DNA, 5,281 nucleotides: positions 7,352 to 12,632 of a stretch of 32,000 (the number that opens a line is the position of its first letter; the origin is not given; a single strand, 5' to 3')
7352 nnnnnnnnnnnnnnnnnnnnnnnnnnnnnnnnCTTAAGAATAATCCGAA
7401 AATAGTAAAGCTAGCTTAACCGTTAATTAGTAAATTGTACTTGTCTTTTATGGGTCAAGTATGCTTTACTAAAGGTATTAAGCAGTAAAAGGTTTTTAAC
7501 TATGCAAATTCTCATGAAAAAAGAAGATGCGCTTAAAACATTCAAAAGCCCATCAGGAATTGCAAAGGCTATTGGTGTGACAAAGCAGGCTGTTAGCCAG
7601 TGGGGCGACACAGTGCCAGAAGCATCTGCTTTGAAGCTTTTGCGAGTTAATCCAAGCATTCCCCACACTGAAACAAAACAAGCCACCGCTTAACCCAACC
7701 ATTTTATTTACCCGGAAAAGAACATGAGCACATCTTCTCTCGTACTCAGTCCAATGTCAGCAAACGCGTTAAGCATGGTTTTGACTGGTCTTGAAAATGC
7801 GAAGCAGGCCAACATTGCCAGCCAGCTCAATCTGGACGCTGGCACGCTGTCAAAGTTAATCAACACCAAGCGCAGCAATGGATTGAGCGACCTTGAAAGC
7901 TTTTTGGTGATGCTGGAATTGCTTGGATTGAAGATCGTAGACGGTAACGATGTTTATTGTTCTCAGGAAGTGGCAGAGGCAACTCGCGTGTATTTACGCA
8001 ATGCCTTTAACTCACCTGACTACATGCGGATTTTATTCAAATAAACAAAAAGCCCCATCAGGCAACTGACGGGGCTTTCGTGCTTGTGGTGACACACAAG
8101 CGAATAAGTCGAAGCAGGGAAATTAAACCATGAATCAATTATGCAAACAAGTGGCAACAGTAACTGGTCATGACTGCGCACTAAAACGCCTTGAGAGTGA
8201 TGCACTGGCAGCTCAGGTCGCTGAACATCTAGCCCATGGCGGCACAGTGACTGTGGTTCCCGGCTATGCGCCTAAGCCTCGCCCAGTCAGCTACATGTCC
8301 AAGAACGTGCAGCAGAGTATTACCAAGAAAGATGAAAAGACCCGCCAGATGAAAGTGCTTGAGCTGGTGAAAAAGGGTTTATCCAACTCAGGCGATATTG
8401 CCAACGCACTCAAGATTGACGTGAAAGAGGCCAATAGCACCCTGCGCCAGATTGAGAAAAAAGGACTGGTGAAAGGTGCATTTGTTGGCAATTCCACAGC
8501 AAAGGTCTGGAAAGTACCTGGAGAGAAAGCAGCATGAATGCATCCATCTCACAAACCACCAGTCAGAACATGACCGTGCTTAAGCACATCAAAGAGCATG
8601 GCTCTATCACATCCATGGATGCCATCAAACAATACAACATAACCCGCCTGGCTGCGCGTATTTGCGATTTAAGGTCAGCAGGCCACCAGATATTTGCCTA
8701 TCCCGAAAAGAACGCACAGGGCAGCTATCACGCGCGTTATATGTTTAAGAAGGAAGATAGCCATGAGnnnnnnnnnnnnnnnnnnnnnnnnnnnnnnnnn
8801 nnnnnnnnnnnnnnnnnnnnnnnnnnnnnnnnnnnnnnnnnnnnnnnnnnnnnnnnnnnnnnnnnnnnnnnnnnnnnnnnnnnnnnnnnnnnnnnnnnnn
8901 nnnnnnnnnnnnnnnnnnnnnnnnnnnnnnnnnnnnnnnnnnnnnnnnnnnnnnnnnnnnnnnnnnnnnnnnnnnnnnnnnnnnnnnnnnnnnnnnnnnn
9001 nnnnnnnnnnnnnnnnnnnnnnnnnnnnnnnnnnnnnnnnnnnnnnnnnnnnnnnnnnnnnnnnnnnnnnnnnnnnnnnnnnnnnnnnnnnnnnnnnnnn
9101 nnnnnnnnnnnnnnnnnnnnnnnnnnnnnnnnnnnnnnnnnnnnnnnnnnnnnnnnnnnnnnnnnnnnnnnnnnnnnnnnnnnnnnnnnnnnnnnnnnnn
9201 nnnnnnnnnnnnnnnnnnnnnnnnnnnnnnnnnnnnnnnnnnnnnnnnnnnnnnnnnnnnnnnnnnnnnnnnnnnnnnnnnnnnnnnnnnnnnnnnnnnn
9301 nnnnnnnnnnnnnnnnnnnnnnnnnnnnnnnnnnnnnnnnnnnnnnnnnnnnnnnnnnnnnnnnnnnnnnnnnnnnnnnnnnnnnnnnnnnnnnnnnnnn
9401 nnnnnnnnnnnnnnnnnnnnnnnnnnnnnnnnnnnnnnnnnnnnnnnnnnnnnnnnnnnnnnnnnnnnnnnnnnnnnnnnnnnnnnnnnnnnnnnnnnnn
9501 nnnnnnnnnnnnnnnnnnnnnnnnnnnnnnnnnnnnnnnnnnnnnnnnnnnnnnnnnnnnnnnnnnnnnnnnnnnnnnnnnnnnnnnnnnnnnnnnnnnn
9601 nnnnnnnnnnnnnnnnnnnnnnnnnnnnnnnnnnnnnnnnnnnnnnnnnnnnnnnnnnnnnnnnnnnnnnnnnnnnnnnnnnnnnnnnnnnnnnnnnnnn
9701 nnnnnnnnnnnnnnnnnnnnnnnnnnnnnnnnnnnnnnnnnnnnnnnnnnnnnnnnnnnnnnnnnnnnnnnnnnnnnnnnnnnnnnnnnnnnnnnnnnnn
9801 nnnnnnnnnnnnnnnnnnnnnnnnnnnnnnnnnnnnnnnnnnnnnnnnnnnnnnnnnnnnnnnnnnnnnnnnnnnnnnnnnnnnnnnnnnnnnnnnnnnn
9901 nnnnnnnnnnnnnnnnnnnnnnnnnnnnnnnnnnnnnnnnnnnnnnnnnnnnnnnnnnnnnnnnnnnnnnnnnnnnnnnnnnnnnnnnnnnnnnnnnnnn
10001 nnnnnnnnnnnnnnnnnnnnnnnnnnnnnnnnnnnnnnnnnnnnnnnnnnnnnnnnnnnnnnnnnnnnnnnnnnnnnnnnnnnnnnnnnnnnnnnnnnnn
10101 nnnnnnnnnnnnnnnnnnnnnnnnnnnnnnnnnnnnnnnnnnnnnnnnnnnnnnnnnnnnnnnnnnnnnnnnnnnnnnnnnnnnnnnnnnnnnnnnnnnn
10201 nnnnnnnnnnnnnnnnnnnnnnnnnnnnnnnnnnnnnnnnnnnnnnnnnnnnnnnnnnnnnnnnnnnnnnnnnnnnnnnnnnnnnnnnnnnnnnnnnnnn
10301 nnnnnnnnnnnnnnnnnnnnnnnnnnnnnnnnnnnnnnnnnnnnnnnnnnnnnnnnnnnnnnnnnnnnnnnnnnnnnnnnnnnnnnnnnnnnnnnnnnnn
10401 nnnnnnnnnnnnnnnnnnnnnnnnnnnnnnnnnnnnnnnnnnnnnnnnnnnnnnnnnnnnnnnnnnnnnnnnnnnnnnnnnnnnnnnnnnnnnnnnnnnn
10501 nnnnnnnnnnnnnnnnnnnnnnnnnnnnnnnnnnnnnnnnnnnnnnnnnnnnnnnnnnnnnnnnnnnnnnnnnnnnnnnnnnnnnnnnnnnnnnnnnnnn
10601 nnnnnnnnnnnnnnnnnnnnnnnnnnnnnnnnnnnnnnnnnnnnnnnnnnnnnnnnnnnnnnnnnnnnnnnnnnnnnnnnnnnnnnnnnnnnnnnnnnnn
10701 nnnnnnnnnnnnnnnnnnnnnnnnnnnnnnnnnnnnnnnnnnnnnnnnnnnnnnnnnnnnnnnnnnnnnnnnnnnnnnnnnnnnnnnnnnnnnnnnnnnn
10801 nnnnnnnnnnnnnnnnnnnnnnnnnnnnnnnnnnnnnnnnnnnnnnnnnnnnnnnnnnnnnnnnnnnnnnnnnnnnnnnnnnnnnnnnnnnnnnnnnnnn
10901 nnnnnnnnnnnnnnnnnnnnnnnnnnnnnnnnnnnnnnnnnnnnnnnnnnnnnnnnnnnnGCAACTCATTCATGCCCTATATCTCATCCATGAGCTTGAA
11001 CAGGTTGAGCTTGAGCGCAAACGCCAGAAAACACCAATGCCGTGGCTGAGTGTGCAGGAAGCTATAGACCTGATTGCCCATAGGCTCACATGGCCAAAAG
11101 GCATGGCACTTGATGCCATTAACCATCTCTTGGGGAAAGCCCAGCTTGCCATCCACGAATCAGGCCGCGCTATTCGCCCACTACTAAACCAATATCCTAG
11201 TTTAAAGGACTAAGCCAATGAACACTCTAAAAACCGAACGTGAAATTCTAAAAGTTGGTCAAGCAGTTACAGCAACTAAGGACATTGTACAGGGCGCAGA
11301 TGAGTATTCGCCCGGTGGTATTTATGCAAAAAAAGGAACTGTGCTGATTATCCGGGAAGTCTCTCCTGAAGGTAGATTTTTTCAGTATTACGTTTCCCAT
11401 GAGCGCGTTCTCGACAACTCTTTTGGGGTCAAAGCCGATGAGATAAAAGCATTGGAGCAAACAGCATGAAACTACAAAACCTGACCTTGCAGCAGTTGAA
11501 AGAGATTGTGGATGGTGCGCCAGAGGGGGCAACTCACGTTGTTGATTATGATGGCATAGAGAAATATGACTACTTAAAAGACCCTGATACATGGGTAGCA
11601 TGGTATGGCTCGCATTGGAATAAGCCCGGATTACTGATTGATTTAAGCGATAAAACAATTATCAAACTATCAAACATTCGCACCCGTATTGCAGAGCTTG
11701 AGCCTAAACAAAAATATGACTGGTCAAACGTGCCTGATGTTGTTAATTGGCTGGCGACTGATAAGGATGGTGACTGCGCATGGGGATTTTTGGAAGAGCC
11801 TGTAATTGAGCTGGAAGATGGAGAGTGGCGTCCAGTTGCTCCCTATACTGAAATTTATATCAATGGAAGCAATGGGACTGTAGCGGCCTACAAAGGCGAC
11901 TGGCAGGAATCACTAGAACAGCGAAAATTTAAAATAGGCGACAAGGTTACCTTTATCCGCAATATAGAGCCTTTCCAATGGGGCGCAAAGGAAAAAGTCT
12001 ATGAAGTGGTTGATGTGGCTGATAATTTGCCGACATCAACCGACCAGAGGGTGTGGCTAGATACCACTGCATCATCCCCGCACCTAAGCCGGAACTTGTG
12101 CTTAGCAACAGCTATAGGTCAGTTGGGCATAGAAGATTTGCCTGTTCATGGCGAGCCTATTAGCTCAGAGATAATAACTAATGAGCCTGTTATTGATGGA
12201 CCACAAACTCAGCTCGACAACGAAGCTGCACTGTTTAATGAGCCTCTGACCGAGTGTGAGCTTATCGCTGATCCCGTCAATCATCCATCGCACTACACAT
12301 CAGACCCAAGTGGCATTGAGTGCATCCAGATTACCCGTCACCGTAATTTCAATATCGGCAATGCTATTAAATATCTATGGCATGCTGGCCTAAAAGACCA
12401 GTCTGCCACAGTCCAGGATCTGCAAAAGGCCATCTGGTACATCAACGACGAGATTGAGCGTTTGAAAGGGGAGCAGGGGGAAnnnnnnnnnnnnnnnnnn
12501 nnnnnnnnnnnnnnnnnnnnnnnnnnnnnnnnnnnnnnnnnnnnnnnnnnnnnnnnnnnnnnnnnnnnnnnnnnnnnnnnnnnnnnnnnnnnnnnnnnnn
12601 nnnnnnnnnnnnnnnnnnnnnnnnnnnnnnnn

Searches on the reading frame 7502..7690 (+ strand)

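Call 98: search_protein_families(library=pfam, proteins=[window:7502-7690:+], max_evalue=0.01)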
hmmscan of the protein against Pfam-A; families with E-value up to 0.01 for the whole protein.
window:7502-7690:+ (63 aa): 2 families
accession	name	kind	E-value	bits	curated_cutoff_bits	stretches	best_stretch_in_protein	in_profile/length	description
PF14549.12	P22_Cro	-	1.6e-12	47.4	30.2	1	6-46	1-41/60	DNA-binding transcriptional regulator Cro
PF15943.11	YdaS_toxin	-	0.0026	18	30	1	16-36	10-30/65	Bacterial toxin YdaS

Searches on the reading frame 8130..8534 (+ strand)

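Call 98: search_protein_families(library=pfam, proteins=[window:8130-8534:+], max_evalue=0.01)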
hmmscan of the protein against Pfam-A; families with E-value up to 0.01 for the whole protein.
window:8130-8534:+ (135 aa): 4 families
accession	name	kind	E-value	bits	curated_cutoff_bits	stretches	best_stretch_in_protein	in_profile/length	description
PF20661.2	SutA-RBD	-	3.7e-05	23.4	29.3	1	19-44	3-28/35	SutA RNAP-binding domain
PF01978.25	TrmB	-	0.00053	20.2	25.6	1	78-115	16-53/68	Sugar-specific transcriptional regulator TrmB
PF24409.1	wHTH-PRTase_assc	-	0.00073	20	27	1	74-115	1-42/83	wHTH-PRTase associated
PF16678.12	UBA_HOIP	-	0.0073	16.7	22.4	0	70-113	98-141/152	HOIP UBA domain pair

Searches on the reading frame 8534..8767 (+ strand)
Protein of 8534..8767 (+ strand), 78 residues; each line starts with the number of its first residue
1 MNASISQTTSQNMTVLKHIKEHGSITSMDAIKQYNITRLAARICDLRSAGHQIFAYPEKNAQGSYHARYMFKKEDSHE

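Call 98: search_protein_families(library=pfam, proteins=[window:8534-8767:+], max_evalue=0.01)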
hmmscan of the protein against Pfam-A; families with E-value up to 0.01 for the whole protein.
window:8534-8767:+ (78 aa): 1 family
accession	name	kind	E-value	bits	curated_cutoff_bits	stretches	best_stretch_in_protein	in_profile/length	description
PF14090.12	HTH_39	-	1.7e-15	57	21.3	1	10-71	1-67/70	Winged helix-turn-helix domain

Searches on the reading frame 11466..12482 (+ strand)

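Call 10: search_protein_families(library=phrogs, proteins=[window:11466-12482:+], max_evalue=0.001)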
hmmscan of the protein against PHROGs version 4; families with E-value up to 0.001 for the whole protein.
window:11466-12482:+ (339 aa): 24 families
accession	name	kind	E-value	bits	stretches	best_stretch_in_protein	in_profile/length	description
phrog_26005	-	unknown function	2.3e-36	126.8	1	265-335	238-308/310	-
phrog_236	-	other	1.1e-28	102.1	1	267-337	237-309/431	nucleotide kinase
phrog_11324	-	other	2.9e-27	96.9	1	264-337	4-75/139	nucleotide kinase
phrog_4897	-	other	3.4e-26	93.5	1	265-337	109-184/186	kinase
phrog_2781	-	unknown function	6.2e-22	79.9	1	261-332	167-243/253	-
phrog_1689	-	other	2.9e-18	67.6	1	249-336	143-237/243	nucleotide kinase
phrog_4472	-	other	3.3e-15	56.9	1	269-337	12-81/100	nucleotide kinase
phrog_32366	-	unknown function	1.1e-14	55.7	1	268-328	6-64/170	-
phrog_13649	-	unknown function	1.3e-14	55.4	1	269-326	4-59/127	-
phrog_4943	-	unknown function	2.1e-11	45.6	1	261-334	81-160/166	-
phrog_4824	-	unknown function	4.3e-09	37.5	1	273-328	8-58/128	-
phrog_11450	-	unknown function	5.1e-09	36.5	1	269-333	324-388/394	-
phrog_33797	-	unknown function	5.2e-08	33.6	1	54-161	252-357/419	-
phrog_2585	-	other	1e-07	33.5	1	268-326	95-160/175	nucleotide kinase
phrog_1972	-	unknown function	1.9e-07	31.9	1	83-160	36-111/160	-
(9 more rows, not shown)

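Call 11: search_protein_families(library=pfam, proteins=[window:11466-12482:+], max_evalue=0.001)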
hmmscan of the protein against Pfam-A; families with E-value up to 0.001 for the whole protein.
window:11466-12482:+ (339 aa): 1 family
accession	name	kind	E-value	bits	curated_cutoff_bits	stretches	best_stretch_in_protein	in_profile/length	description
PF11753.13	DUF3310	-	2.8e-10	40.5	24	1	271-327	1-60/60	Protein of unknwon function (DUF3310)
